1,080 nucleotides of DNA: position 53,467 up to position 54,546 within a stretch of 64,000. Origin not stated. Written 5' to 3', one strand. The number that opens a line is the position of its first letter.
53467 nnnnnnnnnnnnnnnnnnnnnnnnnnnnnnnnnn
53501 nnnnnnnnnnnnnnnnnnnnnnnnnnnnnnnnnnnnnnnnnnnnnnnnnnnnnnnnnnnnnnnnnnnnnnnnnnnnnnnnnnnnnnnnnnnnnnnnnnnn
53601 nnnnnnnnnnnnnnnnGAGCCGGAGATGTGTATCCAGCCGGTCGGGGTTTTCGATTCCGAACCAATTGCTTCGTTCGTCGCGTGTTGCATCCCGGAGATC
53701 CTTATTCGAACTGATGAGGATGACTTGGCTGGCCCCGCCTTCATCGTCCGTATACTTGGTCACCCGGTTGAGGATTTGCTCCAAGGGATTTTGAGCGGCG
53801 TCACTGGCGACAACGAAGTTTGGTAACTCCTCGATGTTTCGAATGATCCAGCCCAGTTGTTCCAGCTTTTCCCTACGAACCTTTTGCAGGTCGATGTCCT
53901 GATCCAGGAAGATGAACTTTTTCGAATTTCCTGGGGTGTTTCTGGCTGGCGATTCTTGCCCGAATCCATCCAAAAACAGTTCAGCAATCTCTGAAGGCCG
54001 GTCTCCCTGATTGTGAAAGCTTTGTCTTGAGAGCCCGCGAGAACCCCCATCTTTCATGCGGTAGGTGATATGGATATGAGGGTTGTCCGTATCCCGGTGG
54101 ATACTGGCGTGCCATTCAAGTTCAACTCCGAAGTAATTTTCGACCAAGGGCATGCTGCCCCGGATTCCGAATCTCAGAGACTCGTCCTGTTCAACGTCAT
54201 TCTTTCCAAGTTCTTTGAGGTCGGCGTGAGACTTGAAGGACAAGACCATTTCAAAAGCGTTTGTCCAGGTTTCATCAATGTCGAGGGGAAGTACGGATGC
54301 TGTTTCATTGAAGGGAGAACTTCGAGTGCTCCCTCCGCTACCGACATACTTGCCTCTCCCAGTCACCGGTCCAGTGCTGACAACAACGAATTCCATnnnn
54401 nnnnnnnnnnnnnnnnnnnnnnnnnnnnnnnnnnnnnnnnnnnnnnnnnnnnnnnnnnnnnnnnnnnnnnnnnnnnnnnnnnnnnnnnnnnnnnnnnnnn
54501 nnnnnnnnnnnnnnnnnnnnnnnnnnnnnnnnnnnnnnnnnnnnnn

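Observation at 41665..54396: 4243-aa fusion of relaxase, PrimPol, N6-methyltransferase and SNF2 helicase (DarB-like) inside the VirB operon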

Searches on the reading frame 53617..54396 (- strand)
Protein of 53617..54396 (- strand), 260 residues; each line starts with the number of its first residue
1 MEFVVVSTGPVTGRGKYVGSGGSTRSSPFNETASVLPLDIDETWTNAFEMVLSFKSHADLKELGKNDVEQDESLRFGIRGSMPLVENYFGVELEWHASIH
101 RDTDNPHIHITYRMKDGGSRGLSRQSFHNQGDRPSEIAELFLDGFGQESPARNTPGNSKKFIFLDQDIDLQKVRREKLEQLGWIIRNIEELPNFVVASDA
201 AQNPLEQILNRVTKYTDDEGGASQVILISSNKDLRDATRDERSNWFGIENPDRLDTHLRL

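Call 20: search_solved_structures(query=window:53617-54396:-, max_evalue=10, show_alignments=3)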
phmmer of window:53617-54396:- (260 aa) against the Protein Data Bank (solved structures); distinct sequences matched with E-value up to 10: 3.
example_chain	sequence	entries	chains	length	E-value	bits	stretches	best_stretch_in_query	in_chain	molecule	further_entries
4wzi_A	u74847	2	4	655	0.049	16.5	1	148-218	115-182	cAMP-specific 3',5'-cyclic phosphodiesterase 4B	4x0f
9t5j_C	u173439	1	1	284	0.056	16.3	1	51-98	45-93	GPN-loop GTPase 3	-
3ksk_A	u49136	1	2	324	0.24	14.2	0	90-118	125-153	Type-2 restriction enzyme PvuII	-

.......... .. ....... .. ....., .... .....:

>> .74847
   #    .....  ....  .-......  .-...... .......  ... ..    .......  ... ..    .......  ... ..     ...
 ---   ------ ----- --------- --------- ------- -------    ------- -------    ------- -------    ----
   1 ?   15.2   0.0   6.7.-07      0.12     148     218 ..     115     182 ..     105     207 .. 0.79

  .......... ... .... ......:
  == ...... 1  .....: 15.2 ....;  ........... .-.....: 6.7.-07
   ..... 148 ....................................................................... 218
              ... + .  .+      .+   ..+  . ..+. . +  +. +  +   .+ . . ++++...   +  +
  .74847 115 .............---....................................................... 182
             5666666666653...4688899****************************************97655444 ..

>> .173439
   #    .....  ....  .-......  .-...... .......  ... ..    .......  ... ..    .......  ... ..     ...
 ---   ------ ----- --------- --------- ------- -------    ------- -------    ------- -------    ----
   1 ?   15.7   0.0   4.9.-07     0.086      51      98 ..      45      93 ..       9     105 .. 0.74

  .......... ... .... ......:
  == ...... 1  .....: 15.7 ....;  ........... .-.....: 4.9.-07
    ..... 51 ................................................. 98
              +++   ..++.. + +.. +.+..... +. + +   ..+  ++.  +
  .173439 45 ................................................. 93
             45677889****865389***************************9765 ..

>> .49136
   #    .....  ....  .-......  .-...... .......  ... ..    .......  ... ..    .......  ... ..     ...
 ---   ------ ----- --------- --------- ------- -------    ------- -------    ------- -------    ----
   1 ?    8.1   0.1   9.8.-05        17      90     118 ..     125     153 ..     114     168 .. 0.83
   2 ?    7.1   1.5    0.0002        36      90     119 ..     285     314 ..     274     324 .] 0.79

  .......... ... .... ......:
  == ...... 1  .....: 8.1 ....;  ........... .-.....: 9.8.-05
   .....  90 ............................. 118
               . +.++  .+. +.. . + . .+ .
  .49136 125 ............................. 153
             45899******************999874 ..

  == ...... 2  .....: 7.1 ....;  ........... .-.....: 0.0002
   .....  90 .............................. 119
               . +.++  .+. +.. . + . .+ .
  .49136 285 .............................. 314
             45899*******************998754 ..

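Call 25: search_protein_representatives(protein=window:53617-54396:-)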
Query: 260 residues. Proteins with E-value up to 0.001 (for the whole library): 17; up to 1e-10: 2; up to 1e-30: 2. The best 17 are listed.
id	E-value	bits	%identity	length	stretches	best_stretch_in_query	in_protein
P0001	4.3e-170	580.3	100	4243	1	1-260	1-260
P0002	3.5e-60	220.2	44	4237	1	1-259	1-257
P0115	3.6e-07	46.4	35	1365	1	2-140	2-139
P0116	2.0e-05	40.7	48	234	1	49-112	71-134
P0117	2.3e-05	40.5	41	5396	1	46-118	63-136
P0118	8.0e-05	38.8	37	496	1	50-152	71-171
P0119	8.9e-05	38.6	42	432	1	49-122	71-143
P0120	2.0e-04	37.5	39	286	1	49-114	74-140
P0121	2.9e-04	36.9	36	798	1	46-112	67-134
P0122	4.7e-04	36.3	38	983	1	50-113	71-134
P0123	4.8e-04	36.2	42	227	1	47-112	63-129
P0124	5.0e-04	36.2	34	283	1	45-114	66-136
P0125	6.1e-04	35.9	43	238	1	78-128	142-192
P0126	7.0e-04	35.7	37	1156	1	23-112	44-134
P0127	7.4e-04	35.6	38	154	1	50-125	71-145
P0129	8.8e-04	35.3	37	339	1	61-147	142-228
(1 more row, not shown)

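Call 27: search_protein_families(library=pfam, proteins=[P0115, P0116, P0118, P0119, P0120, P0121, P0122, P0126, P0129, P0124], max_evalue=0.001)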
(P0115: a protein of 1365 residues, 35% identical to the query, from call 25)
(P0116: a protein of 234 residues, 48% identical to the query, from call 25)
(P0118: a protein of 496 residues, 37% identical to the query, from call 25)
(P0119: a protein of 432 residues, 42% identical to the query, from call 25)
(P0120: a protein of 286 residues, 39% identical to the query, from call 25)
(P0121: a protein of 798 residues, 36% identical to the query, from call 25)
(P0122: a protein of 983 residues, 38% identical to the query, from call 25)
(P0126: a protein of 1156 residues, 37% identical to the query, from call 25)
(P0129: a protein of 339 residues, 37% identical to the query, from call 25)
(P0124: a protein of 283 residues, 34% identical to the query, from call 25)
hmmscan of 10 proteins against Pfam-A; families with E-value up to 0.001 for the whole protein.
P0115 (1365 aa): 3 families
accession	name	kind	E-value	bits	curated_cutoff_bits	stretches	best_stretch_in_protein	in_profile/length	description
PF22763.1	NrS1-1_pol-like_HBD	-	6e-13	48.9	27.9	1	517-579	2-62/64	NrS-1 polymerase HBD domain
PF03432.20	Relaxase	-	5.3e-05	23.9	24.6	1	44-112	42-98/132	MobA/VirD2-like, nuclease domain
PF18555.7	MobL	-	0.00047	19.7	28.5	1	80-111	132-163/383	MobL relaxases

P0116 (234 aa): 2 families
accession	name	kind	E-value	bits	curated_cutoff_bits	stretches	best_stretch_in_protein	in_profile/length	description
PF18555.7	MobL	-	6.4e-10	39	28.5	1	36-134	62-164/383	MobL relaxases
PF03432.20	Relaxase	-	9.4e-07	29.6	24.6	1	65-136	41-100/132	MobA/VirD2-like, nuclease domain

P0118 (496 aa): 2 families
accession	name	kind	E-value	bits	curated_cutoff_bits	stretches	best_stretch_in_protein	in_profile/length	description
PF18555.7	MobL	-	4.9e-08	32.8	28.5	1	73-168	99-188/383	MobL relaxases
PF03432.20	Relaxase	-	5.9e-06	27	24.6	1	61-135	40-100/132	MobA/VirD2-like, nuclease domain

P0119 (432 aa): 2 families
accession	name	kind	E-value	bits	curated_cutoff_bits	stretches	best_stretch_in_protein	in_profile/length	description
PF18555.7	MobL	-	4.3e-10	39.6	28.5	1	37-134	63-164/383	MobL relaxases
PF03432.20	Relaxase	-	8.4e-06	26.5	24.6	1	34-142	9-106/132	MobA/VirD2-like, nuclease domain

P0120 (286 aa): 2 families
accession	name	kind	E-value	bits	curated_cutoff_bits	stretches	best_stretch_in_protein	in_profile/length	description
PF18555.7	MobL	-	9.1e-07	28.7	28.5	1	43-138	64-164/383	MobL relaxases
PF03432.20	Relaxase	-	7.4e-06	26.7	24.6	1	67-146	40-107/132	MobA/VirD2-like, nuclease domain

P0121 (798 aa): 2 families
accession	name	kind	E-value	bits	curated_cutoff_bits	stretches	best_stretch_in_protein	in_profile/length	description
PF18555.7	MobL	-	9e-11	41.8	28.5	1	69-202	95-221/383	MobL relaxases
PF03432.20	Relaxase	-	2.5e-06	28.2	24.6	1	64-136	41-100/132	MobA/VirD2-like, nuclease domain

P0122 (983 aa): 2 families
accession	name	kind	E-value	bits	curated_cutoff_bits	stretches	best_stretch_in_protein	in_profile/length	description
PF18555.7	MobL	-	2.7e-07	30.4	28.5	1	73-133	99-164/383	MobL relaxases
PF03432.20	Relaxase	-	1.1e-05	26.1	24.6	1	62-135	40-100/132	MobA/VirD2-like, nuclease domain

P0126 (1156 aa): 2 families
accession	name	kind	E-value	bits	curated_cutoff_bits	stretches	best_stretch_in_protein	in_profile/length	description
PF03432.20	Relaxase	-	1.3e-07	32.4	24.6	1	61-137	37-101/132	MobA/VirD2-like, nuclease domain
PF18555.7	MobL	-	6.2e-06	25.9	28.5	1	40-134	64-164/383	MobL relaxases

P0129 (339 aa): 1 family
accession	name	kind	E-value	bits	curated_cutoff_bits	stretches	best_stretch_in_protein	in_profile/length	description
PF03432.20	Relaxase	-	0.00066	20.4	24.6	1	143-194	51-99/132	MobA/VirD2-like, nuclease domain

P0124 (283 aa): 2 families
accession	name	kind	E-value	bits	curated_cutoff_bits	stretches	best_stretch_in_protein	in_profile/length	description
PF18555.7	MobL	-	6.2e-08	32.5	28.5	1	69-133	95-163/383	MobL relaxases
PF03432.20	Relaxase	-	4.1e-07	30.8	24.6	1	61-136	40-100/132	MobA/VirD2-like, nuclease domain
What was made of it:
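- The closest relatives among 1.8 billion representatives are proteins with MobL/Relaxase domains (calls 25, 27).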

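Call 32: search_solved_structures(query=A2, max_evalue=10, show_alignments=2)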
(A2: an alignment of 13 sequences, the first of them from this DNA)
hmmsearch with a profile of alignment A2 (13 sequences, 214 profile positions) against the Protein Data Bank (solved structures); distinct sequences matched with E-value up to 10: 2.
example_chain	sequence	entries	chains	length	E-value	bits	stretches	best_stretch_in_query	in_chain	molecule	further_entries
9qq7_A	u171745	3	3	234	2.9e-08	37.1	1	34-134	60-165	Relaxase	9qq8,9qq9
2ns6_A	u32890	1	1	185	0.48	13.5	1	110-140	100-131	Mobilization protein A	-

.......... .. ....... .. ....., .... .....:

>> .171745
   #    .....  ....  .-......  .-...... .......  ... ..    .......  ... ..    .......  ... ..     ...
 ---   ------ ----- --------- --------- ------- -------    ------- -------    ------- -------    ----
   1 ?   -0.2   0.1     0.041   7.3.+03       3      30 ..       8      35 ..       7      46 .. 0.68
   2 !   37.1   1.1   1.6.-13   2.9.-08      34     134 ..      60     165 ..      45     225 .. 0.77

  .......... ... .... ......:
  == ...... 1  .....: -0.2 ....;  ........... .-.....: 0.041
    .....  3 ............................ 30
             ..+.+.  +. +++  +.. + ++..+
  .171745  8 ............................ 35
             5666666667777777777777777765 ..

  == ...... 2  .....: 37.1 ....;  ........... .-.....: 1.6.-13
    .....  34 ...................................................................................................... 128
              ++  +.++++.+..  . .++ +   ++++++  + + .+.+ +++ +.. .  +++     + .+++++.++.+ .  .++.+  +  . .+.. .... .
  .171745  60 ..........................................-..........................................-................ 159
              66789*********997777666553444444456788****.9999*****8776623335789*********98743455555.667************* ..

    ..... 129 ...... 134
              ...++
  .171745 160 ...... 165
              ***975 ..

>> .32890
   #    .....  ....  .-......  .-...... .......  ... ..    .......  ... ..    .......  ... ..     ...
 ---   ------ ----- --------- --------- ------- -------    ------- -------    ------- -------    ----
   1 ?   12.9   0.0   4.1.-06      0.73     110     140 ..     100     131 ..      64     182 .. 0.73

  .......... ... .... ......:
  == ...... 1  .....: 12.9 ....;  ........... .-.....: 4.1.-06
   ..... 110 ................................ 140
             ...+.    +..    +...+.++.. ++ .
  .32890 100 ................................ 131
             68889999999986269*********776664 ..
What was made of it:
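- Closest known: RSF1010/R1162 MobA-RepB'. Different: Sequence similarity to MobA is marginal (E 0.48 with the profile, call 32).
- The profile hits PDB 'Relaxase' 9qq7 at E 2.9e-8 (call 32).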

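Call 38: predict_structure(alignment_id=A2)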
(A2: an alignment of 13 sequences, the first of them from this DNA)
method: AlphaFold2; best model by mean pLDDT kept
length: 260 residues; sequences in the alignment: 13
mean_pLDDT: 81.7   pTM: 0.59
mean pLDDT of the five models: 81.7, 80.6, 80.5, 79.6, 73.9
residues with pLDDT >= 90: 85; 70-90: 131; 50-70: 37; < 50: 7
segments of 3 or more residues with pLDDT < 50: 152-156
pLDDT, mean of each block of 10 residues (from residue 1): 82 58 75 78 79 88 91 93 88 91 85 87 79 83 80 56 86 79 90 73 85 89 89 89 83 69
secondary structure, 60 per line:
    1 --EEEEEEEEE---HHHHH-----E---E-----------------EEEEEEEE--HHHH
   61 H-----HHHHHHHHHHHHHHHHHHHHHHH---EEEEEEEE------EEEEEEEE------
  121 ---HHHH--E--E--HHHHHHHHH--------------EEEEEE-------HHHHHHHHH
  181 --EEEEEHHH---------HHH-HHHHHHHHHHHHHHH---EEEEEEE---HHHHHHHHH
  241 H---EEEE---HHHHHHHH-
elements in order: E3-11 H15-19 E47-54 H57-61 H67-89 E93-100 E107-114 H124-127 H136-144 E159-164 H172-180 E183-187 H204-218 E222-228 H232-241 E245-248 H252-259
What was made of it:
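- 53617..53925 (-): Residues 158-260: small alpha/beta (Rossmann/HAD-like fold) domain of unknown role between the relaxase and PrimPol. AF2 secondary structure (call 38).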

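Call 42: find_encoding_contigs(protein=P0117, flank=10000, max_places=3)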
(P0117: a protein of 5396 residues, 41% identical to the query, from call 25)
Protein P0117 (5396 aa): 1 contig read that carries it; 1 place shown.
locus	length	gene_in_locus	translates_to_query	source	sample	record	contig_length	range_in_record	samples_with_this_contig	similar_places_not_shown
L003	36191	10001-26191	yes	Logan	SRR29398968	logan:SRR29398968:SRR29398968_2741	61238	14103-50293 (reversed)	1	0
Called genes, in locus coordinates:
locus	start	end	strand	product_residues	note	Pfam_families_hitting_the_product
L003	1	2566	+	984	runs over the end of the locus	PF17874:TPR_MalT (faint), PF14559:TPR_19 (faint), PF13424:TPR_12 (weak), PF00158:Sigma54_activat, PF14532:Sigma54_activ_2, PF07728:AAA_5, PF25601:AAA_lid_14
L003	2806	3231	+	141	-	-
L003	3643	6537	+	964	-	-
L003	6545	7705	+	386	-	-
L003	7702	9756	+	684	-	-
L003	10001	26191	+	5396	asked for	PF18555:MobL, PF08707:PriCT_2 (weak), PF28553:WH_1 (faint), PF28554:DUF8437, PF00176:SNF2-rel_dom, PF28555:Helicase_dom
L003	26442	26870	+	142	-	-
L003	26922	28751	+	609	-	PF03958:Secretin_N, PF00263:Secretin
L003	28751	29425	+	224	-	-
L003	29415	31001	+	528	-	-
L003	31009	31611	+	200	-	-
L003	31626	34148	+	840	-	PF00437:T2SSE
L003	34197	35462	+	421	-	PF00482:T2SSF (weak)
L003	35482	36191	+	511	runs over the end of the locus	-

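Call 70: find_encoding_contigs(protein=P0115, flank=10000, max_places=3)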
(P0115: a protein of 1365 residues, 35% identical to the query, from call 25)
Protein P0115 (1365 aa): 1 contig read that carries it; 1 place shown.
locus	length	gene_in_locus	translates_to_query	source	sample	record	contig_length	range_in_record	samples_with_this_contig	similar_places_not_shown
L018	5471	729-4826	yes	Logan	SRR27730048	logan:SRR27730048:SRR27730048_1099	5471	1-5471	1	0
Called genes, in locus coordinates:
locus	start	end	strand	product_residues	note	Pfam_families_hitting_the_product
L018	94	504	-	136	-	-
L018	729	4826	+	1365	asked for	PF22763:NrS1-1_pol-like_HBD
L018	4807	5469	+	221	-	?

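Call 106: fold_search(model_id=the predicted structure, library=pdb)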
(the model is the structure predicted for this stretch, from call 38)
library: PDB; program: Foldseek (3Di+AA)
matches with E <= 10: 920; with E <= 0.001: 0
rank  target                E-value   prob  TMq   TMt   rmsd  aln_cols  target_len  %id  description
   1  2ns6                  1.8e-03  0.97  0.28  0.36  11.9       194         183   16  Crystal Structure of the Minimal Relaxase Domain of MobA from Plasmid R1162 (released 2007-02-06)
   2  2oa0                  7.6e-03  0.13  0.14  0.06  17.3       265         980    9  Crystal structure of Calcium ATPase with bound ADP and cyclopiazonic acid (released 2007-02-06)
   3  3r74_A                1.9e-02  0.30  0.17  0.09  20.9       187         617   12  Crystal structure of 2-amino-2-desoxyisochorismate synthase (ADIC) synthase PhzE from Burkholderia lata 383 (released 2011-03-30)
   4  4gvl_A                3.2e-02  0.33  0.26  0.17  16.3       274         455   12  Crystal Structure of the GsuK RCK domain (released 2012-12-26)
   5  6k5z_B                4.1e-02  0.25  0.18  0.16  12.1       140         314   13  Structure of uridylyltransferase (released 2019-12-18)
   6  3kow_A                4.4e-02  0.18  0.22  0.10  18.8       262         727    8  Crystal Structure of ornithine 4,5 aminomutase backsoaked complex (released 2010-01-26)
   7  1wu7_A                7.3e-02  0.13  0.13  0.09  14.5       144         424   11  Crystal structure of histidyl-tRNA synthetase from Thermoplasma acidophilum (released 2005-12-06)
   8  3puf_D                7.3e-02  0.11  0.15  0.14  19.0       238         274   13  Crystal structure of human RNase H2 complex (released 2010-12-22)
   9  3l57_B                7.8e-02  0.63  0.32  0.38   6.4       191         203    9  Crystal Structure of the Plasmid pCU1 TraI Relaxase Domain (released 2010-05-19)
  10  9jc1_I                7.8e-02  0.10  0.17  0.09  20.9       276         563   11  Engineering of ATP synthase (released 2025-07-09)
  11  9cbo_E                9.4e-02  0.33  0.21  0.12  15.9       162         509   14  Methionine synthase from Thermus thermophilus HB8, Folate and Cobalamin Domains, Pre-Catalytic Conformation (Pre-Fol-o (released 2025-06-25)
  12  9hv0                  1.1e-01  0.18  0.17  0.06   7.5       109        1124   11  CryoEM map of the large glutamate dehydrogenase composed of 180 kDa subunits from Mycobacterium smegmatis obtained in th (released 2026-01-14)
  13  4mcj_H                1.2e-01  0.23  0.17  0.25   8.8       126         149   12  Crystal structure of a putative nucleoside deoxyribosyltransferase (BDI_0649) from Parabacteroides distasonis ATCC 850 (released 2013-09-04)
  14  3slr                  1.4e-01  0.69  0.29  0.21   9.2       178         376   14  Crystal structure of N-terminal part of the protein BF1531 from Bacteroides fragilis containing phosphatase domain compl (released 2011-07-20)
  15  3l6t_A                1.5e-01  0.33  0.29  0.32   7.2       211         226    9  Crystal Structure of an N-terminal Mutant of the Plasmid pCU1 TraI Relaxase Domain (released 2010-05-19)
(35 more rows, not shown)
